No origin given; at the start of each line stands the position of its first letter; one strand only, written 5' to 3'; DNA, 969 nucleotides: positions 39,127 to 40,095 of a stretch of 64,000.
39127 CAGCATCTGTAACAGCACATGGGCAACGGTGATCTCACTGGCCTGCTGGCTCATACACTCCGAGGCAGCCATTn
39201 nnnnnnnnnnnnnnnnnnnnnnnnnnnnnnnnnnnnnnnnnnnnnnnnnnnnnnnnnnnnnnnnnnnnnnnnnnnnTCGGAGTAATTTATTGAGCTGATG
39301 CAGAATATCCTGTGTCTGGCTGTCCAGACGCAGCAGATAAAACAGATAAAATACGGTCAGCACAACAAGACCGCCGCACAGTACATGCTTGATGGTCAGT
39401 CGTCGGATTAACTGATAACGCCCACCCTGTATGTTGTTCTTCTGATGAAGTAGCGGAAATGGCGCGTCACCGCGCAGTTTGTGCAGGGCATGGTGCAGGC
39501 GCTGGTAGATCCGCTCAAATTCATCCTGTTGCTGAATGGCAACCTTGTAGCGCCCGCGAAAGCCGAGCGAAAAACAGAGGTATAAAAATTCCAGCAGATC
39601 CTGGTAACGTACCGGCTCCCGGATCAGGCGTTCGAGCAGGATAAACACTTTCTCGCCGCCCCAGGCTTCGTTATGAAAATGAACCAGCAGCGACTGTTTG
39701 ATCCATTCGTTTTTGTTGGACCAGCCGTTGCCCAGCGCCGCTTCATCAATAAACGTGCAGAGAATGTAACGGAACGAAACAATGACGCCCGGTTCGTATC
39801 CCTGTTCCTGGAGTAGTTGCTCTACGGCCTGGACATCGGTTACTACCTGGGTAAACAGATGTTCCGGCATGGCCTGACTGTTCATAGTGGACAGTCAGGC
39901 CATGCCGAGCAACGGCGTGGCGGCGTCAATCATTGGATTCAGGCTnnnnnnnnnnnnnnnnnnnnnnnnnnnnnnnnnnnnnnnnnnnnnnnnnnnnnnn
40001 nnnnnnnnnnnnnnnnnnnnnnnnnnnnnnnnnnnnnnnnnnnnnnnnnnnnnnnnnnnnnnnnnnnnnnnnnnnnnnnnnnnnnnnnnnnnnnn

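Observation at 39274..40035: tssL is interrupted by an in-frame TGA embedded in a perfect 16-bp palindrome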

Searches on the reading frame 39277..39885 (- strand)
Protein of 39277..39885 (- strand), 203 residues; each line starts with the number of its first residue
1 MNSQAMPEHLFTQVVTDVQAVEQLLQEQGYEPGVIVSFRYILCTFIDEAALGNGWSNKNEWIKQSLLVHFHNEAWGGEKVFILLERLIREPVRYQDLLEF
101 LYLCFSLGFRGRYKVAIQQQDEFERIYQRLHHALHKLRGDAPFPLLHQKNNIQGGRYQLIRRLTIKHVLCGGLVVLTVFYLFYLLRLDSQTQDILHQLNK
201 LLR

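Call 27: list_cluster_members(proteins=[window:39277-39885:-, L004:12061-12669:+, L002:425-1177:+, L008:11920-12672:+])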
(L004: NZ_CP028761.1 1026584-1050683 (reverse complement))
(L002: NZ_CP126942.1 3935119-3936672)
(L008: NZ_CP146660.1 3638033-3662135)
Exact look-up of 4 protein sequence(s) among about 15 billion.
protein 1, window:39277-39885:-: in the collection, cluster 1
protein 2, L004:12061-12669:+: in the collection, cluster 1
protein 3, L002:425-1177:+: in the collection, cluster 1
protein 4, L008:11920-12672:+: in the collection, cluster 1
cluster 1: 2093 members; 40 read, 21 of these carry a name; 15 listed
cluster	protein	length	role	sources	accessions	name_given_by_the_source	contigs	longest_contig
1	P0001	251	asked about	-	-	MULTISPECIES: type IVB secretion system protein IcmH/DotU [Enterobacteriaceae] | membrane protein [Escherichia coli RS218]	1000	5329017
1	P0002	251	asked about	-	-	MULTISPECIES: type IVB secretion system protein IcmH/DotU [Enterobacteriaceae] | hypothetical protein A9Z04_17355 [Escherichia coli]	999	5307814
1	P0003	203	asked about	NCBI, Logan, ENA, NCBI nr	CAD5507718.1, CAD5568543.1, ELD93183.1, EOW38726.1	DotU family type IV/VI secretion system protein [Escherichia coli KTE126] | DotU family type IV/VI secretion system protein [Escherichia coli KTE47]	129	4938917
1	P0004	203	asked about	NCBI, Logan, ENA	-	-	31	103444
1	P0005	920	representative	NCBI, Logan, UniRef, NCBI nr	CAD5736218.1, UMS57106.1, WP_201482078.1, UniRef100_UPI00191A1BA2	type VI secretion system ATPase TssH [Escherichia coli] | type VI secretion system ATPase TssH n=1 Tax=Escherichia coli TaxID=562 ...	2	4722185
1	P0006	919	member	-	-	type VI secretion system ATPase TssH [Escherichia coli] | type VI secretion system protein VasG | Aec27 n=25 Tax=Escherichia coli TaxID=562 RepID=Q6TKU1_ECOLX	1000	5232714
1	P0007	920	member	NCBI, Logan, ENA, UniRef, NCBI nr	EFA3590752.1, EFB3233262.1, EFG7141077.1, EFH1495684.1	type VI secretion system ATPase TssH [Escherichia coli] | type VI secretion system ATPase TssH n=2 Tax=Escherichia coli TaxID=562 ...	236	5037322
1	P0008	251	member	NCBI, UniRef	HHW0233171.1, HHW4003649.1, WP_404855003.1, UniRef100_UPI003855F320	type IVB secretion system protein IcmH/DotU [Escherichia coli] | type IVB secretion system protein IcmH/DotU n=1 Tax=Escherichia coli TaxID=562 ...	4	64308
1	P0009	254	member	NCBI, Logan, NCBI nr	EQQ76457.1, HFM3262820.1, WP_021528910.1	hypothetical protein G772_01176 [Escherichia coli HVH 111 (4-7039018)] | type IVB secretion system protein IcmH/DotU [Escherichia coli]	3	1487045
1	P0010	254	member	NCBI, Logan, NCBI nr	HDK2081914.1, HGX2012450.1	TPA: type IVB secretion system protein IcmH/DotU [Escherichia coli] | type IVB secretion system protein IcmH/DotU [Escherichia coli]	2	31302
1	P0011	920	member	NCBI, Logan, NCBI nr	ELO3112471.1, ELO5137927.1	type VI secretion system ATPase TssH [Escherichia coli]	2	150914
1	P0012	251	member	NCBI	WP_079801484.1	type IVB secretion system protein IcmH/DotU [Salmonella enterica]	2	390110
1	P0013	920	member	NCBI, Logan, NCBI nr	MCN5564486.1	type VI secretion system ATPase TssH [Escherichia coli]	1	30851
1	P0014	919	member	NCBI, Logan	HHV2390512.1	TPA: type VI secretion system ATPase TssH [Escherichia coli]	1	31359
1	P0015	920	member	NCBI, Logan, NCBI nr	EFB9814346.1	type VI secretion system ATPase TssH [Escherichia coli]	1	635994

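Call 29: find_encoding_contigs(protein=P0004, flank=10000, max_places=10)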
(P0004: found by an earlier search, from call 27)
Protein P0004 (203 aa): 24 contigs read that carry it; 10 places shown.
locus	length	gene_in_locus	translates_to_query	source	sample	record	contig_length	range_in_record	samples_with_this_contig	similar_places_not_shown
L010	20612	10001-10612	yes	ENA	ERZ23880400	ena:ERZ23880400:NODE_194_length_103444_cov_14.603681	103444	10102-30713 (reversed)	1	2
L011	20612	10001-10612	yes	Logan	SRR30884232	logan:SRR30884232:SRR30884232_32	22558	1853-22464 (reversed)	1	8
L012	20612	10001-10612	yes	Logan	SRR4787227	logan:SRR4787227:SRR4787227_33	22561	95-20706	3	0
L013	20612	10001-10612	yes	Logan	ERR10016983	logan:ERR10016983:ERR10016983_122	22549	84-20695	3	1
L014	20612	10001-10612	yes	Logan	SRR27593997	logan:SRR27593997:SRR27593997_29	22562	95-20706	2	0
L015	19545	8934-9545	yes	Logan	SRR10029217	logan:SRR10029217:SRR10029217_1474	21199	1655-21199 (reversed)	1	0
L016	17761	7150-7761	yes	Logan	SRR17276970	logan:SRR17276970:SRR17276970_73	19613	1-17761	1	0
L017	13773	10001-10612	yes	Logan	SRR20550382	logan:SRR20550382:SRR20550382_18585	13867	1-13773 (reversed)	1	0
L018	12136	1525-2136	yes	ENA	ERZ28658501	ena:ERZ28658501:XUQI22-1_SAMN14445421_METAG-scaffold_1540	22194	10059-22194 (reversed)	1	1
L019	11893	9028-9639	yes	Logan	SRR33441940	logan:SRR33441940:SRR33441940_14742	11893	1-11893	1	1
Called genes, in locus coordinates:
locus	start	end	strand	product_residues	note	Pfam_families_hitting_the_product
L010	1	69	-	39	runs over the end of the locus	-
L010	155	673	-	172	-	PF05638:T6SS_HCP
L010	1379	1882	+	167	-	PF05591:T6SS_VipA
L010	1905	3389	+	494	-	PF05943:VipB, PF18945:VipB_2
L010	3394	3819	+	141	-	PF04965:GPW_gp25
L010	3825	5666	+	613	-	PF05947:T6SS_TssF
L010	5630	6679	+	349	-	PF06996:T6SS_TssG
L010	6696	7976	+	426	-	PF20232:T6SS_FHA_C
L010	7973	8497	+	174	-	PF12790:T6SS-SciN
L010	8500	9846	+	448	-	PF05936:T6SS_VasE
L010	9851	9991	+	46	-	-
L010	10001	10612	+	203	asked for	PF09850:DotU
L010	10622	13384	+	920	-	PF02861:Clp_N (weak), PF23569:NBD_SMAX1, PF00004:AAA (weak), PF17871:AAA_lid_9, PF00004:AAA (weak), PF07724:AAA_2, PF07728:AAA_5, PF10431:ClpB_D2-small, +2 more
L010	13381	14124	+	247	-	PF11319:VasI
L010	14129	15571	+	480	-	PF06812:ImpA_N (weak), PF16989:T6SS_VasJ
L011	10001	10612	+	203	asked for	PF09850:DotU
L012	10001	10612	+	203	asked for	PF09850:DotU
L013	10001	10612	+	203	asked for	PF09850:DotU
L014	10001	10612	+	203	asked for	PF09850:DotU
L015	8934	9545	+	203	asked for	PF09850:DotU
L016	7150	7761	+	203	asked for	PF09850:DotU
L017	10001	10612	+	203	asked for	PF09850:DotU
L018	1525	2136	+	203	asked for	PF09850:DotU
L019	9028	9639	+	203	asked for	PF09850:DotU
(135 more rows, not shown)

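Call 30: find_encoding_contigs(protein=P0003, flank=10000, max_places=10)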
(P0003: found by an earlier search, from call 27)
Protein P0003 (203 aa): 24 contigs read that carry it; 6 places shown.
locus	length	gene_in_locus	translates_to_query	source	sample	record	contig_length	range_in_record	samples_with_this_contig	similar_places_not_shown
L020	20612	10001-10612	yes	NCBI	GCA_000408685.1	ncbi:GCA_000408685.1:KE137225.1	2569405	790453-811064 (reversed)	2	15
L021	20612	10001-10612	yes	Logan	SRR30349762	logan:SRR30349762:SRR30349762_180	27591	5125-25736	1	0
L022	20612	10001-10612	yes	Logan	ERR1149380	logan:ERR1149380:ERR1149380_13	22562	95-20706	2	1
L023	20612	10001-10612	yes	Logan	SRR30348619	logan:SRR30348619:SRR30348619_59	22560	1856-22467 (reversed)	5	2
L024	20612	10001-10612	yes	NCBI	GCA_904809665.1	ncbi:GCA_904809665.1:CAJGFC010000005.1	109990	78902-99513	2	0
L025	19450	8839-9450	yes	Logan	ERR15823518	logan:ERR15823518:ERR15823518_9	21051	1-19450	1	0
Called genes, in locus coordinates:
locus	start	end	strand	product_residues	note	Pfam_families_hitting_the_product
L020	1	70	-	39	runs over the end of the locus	-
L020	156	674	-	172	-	PF05638:T6SS_HCP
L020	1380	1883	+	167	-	PF05591:T6SS_VipA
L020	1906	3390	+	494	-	PF05943:VipB, PF18945:VipB_2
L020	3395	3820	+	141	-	PF04965:GPW_gp25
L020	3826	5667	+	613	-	PF05947:T6SS_TssF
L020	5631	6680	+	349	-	PF06996:T6SS_TssG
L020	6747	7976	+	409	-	PF20232:T6SS_FHA_C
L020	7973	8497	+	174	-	PF12790:T6SS-SciN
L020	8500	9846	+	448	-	PF05936:T6SS_VasE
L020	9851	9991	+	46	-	-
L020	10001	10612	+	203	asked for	PF09850:DotU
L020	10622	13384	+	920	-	PF02861:Clp_N (weak), PF23569:NBD_SMAX1, PF00004:AAA (weak), PF17871:AAA_lid_9, PF00004:AAA (weak), PF07724:AAA_2, PF07728:AAA_5, PF10431:ClpB_D2-small, +2 more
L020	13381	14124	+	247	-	PF11319:VasI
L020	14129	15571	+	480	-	PF06812:ImpA_N (weak), PF16989:T6SS_VasJ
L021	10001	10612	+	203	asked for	PF09850:DotU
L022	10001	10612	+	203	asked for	PF09850:DotU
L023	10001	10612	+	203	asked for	PF09850:DotU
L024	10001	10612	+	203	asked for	PF09850:DotU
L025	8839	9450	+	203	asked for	PF09850:DotU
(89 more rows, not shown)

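Call 62: search_protein_representatives(protein=P0001)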
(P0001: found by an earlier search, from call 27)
Query: 251 residues. Proteins with E-value up to 0.001 (for the whole library): 3045; up to 1e-10: 1590; up to 1e-30: 82. The best 150 are listed.
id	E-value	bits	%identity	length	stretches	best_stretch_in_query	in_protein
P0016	1.5e-135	467.1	90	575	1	23-251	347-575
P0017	2.8e-133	459.7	89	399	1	23-251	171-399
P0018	3.7e-83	295.5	57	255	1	17-251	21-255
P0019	7.2e-76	271.6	98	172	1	1-126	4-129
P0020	9.9e-71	254.8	91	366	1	16-144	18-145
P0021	1.6e-60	221.3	92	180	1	16-124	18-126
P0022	5.7e-57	209.8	91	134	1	17-121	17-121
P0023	5.8e-57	209.7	46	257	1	23-250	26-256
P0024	2.1e-53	198.1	39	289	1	23-250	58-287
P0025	7.0e-51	189.8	40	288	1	19-250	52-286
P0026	1.4e-49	185.5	40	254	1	21-251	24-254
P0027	3.9e-46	174.3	45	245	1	22-194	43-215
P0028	2.1e-45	171.9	37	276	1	20-250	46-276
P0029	2.2e-45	171.8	82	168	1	60-160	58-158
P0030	2.6e-43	165.0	91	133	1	16-102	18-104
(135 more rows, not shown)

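Call 69: predict_structure(alignment_id=A3)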
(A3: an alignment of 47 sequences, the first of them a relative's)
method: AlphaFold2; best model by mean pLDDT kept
length: 251 residues; sequences in the alignment: 47
mean_pLDDT: 86.1   pTM: 0.69
mean pLDDT of the five models: 86.1, 85.6, 85.1, 84.7, 84.4
residues with pLDDT >= 90: 168; 70-90: 35; 50-70: 35; < 50: 13
segments of 3 or more residues with pLDDT < 50: 1-3, 16-22
pLDDT, mean of each block of 10 residues (from residue 1): 52 48 63 96 90 83 97 97 98 95 78 96 93 98 98 96 92 97 91 63 53 91 98 97 95 85
secondary structure, 60 per line:
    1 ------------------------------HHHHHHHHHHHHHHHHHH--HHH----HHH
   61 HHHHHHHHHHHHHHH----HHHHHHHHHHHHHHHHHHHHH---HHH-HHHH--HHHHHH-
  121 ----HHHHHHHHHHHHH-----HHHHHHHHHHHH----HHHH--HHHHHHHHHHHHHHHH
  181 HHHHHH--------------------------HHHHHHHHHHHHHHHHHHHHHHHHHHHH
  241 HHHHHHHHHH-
elements in order: H31-48 H58-75 H80-100 H108-111 H114-119 H125-137 H143-154 H159-162 H165-186 H213-250

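Call 73: search_protein_families(proteins=[P0001, P0004], library=ncbifam, max_evalue=0.01)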
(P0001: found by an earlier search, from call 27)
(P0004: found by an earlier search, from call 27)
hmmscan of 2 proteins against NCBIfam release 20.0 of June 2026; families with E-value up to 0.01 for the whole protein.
P0001 (251 aa): 7 families
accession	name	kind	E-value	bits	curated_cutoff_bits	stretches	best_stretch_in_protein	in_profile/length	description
TIGR03349.1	IV_VI_DotU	subfamily_domain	2.2e-64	217.2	89.95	1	30-240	1-211/211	DotU/TssL family secretion system protein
NF005444.0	PRK07033.1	equivalog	6.6e-53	180.2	520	1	18-249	35-266/438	DotU family type VI secretion system protein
NF005999.0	PRK08126.1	subfamily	1.2e-40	139.7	571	1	18-247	50-279/432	hypothetical protein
NF038228.1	IcmH_DotU_IVB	equivalog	2.1e-34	119.1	50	1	28-245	37-252/258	type IVB secretion system protein IcmH/DotU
NF005445.0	PRK07034.1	equivalog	2.4e-21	76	703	1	26-229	138-338/536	hypothetical protein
NF038239.1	T6SS_TssL_short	exception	9e-19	67.8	180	1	42-228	12-194/207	type VI secretion system protein TssL, short form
NF011283.0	PRK14693.1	equivalog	2.6e-14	52.7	686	1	56-185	141-268/552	hypothetical protein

P0004 (203 aa): 7 families
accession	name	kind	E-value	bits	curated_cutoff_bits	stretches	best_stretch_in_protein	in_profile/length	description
TIGR03349.1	IV_VI_DotU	subfamily_domain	1.2e-57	195.1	89.95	1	4-192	23-211/211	DotU/TssL family secretion system protein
NF005444.0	PRK07033.1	equivalog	2e-45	155.6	520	1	3-201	68-266/438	DotU family type VI secretion system protein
NF005999.0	PRK08126.1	subfamily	3.7e-35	121.6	571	1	10-199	90-279/432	hypothetical protein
NF038228.1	IcmH_DotU_IVB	equivalog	1.1e-27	97.1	50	1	9-197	66-252/258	type IVB secretion system protein IcmH/DotU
NF005445.0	PRK07034.1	equivalog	9.9e-19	67.4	703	1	13-181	172-338/536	hypothetical protein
NF038239.1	T6SS_TssL_short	exception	3.1e-18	66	180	1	8-180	26-194/207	type VI secretion system protein TssL, short form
NF011283.0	PRK14693.1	equivalog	4e-14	52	686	1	11-138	144-269/552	hypothetical protein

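Call 75: fold_search(model_id=the predicted structure, library=pdb)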
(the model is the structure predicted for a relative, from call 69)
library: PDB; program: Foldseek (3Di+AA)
matches with E <= 10: 94; with E <= 0.001: 10
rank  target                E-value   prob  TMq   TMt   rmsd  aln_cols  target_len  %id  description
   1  4v3i_A                3.1e-11  1.00  0.57  0.92   2.2       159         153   45  Crystal Structure of TssL from Vibrio cholerae. (released 2014-12-17)
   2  7thw_A                2.2e-07  1.00  0.51  0.79   2.7       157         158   34  Crystal Structure of the Soluble Domain of the Putative OmpA -Family Membrane Protein YPO0514 from Yersinia pestis (released 2022-01-26)
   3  7thw_D                3.6e-07  1.00  0.51  0.86   2.3       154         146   34  Crystal Structure of the Soluble Domain of the Putative OmpA -Family Membrane Protein YPO0514 from Yersinia pestis (released 2022-01-26)
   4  7thw_B                4.2e-07  1.00  0.51  0.87   2.3       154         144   34  Crystal Structure of the Soluble Domain of the Putative OmpA -Family Membrane Protein YPO0514 from Yersinia pestis (released 2022-01-26)
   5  7thw_C                1.5e-06  1.00  0.52  0.83   2.0       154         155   34  Crystal Structure of the Soluble Domain of the Putative OmpA -Family Membrane Protein YPO0514 from Yersinia pestis (released 2022-01-26)
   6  6y4r_A                3.1e-05  1.00  0.57  0.88   2.2       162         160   20  Cytoplasmic domain of TssL from Acinetobacter baumannii (released 2020-07-01)
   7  6y4r_F                3.8e-05  1.00  0.58  0.88   2.1       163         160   20  Cytoplasmic domain of TssL from Acinetobacter baumannii (released 2020-07-01)
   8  6y4r_B                3.8e-05  1.00  0.58  0.88   2.1       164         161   20  Cytoplasmic domain of TssL from Acinetobacter baumannii (released 2020-07-01)
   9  6y4r_E                8.6e-05  1.00  0.55  0.84   2.6       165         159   19  Cytoplasmic domain of TssL from Acinetobacter baumannii (released 2020-07-01)
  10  3u66                  3.3e-04  1.00  0.47  0.69   2.1       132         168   22  Crystal structure of T6SS SciP/TssL from Escherichia Coli Enteroaggregative 042 (released 2012-03-07)
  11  4ack_A                1.5e-03  1.00  0.47  0.73   3.2       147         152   19  3D Structure of DotU from Francisella novicida (released 2012-04-25)
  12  4acl_A                6.2e-03  1.00  0.50  0.78   2.5       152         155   17  3D Structure of DotU from Francisella novicida (released 2012-04-25)
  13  4ack_B                1.1e-02  1.00  0.48  0.73   3.6       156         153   14  3D Structure of DotU from Francisella novicida (released 2012-04-25)
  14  7cso_B                4.3e-01  0.07  0.12  0.09  17.2       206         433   17  Structure of Ephexin4 DH-PH-SH3 (released 2021-02-24)
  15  7udk_A                5.9e-01  0.13  0.16  0.21  14.6       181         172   13  Crystal structure of designed helical repeat protein RPB_LRP2_R4 bound to LRPx4 peptide (released 2023-03-22)
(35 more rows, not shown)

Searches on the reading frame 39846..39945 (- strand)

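Call 73: search_protein_families(proteins=[P0001, P0004], library=ncbifam, max_evalue=0.01)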
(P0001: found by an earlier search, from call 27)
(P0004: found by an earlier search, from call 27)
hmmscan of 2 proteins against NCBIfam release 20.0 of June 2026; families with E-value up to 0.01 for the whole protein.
P0001 (251 aa): 7 families
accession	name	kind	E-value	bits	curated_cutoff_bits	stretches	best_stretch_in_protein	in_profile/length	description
TIGR03349.1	IV_VI_DotU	subfamily_domain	2.2e-64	217.2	89.95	1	30-240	1-211/211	DotU/TssL family secretion system protein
NF005444.0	PRK07033.1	equivalog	6.6e-53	180.2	520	1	18-249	35-266/438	DotU family type VI secretion system protein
NF005999.0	PRK08126.1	subfamily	1.2e-40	139.7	571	1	18-247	50-279/432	hypothetical protein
NF038228.1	IcmH_DotU_IVB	equivalog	2.1e-34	119.1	50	1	28-245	37-252/258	type IVB secretion system protein IcmH/DotU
NF005445.0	PRK07034.1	equivalog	2.4e-21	76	703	1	26-229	138-338/536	hypothetical protein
NF038239.1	T6SS_TssL_short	exception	9e-19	67.8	180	1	42-228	12-194/207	type VI secretion system protein TssL, short form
NF011283.0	PRK14693.1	equivalog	2.6e-14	52.7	686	1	56-185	141-268/552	hypothetical protein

P0004 (203 aa): 7 families
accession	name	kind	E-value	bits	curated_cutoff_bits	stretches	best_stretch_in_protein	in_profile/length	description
TIGR03349.1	IV_VI_DotU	subfamily_domain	1.2e-57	195.1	89.95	1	4-192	23-211/211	DotU/TssL family secretion system protein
NF005444.0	PRK07033.1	equivalog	2e-45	155.6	520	1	3-201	68-266/438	DotU family type VI secretion system protein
NF005999.0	PRK08126.1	subfamily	3.7e-35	121.6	571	1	10-199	90-279/432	hypothetical protein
NF038228.1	IcmH_DotU_IVB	equivalog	1.1e-27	97.1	50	1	9-197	66-252/258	type IVB secretion system protein IcmH/DotU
NF005445.0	PRK07034.1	equivalog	9.9e-19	67.4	703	1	13-181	172-338/536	hypothetical protein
NF038239.1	T6SS_TssL_short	exception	3.1e-18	66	180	1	8-180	26-194/207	type VI secretion system protein TssL, short form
NF011283.0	PRK14693.1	equivalog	4e-14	52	686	1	11-138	144-269/552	hypothetical protein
